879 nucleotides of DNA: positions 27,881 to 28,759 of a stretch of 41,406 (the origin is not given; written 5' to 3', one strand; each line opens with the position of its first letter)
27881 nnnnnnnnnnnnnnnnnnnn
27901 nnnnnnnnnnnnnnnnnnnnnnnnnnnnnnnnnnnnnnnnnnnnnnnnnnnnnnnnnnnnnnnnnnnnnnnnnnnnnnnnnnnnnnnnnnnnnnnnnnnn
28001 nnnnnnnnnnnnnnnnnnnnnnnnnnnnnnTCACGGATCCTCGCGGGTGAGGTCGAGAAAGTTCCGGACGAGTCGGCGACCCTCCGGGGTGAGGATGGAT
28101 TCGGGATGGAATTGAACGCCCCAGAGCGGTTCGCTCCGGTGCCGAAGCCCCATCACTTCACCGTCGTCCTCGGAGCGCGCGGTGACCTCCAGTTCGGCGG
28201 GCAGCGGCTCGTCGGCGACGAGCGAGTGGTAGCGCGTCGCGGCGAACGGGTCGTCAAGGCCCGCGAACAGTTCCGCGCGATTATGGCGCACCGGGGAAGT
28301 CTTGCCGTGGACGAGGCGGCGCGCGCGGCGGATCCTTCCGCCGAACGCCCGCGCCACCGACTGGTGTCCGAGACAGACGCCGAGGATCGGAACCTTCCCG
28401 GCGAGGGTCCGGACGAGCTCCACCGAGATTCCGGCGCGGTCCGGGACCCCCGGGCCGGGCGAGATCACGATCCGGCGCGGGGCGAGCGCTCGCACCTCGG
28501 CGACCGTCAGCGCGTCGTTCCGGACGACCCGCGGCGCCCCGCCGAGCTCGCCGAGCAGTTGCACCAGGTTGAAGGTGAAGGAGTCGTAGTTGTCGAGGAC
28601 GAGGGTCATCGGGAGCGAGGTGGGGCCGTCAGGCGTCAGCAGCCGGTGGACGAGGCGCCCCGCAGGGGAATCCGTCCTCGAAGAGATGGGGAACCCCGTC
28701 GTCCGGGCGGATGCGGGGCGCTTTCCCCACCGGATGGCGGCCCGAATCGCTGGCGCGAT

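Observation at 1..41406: Nine copies of an unclassified ~209-bp TIR-bounded element in 41 kb (about one per 4.6 kb)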

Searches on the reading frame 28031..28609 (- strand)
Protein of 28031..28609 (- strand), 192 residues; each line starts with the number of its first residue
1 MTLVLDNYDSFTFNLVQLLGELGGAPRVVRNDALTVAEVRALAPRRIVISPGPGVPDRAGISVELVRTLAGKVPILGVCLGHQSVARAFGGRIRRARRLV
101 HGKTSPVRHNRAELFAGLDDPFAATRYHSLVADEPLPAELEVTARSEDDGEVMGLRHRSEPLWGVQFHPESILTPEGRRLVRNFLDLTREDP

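Call 20: search_protein_families(library=pfam, proteins=[window:28031-28609:-])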
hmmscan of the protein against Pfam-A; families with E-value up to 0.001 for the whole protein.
window:28031-28609:- (192 aa): 2 families
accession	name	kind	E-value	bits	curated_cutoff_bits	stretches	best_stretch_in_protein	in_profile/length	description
PF00117.34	GATase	-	1.3e-56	191.7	22.8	1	3-185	1-187/190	Glutamine amidotransferase class-I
PF07722.19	Peptidase_C26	-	9.7e-12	45.6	20.5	1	56-170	88-219/219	Peptidase C26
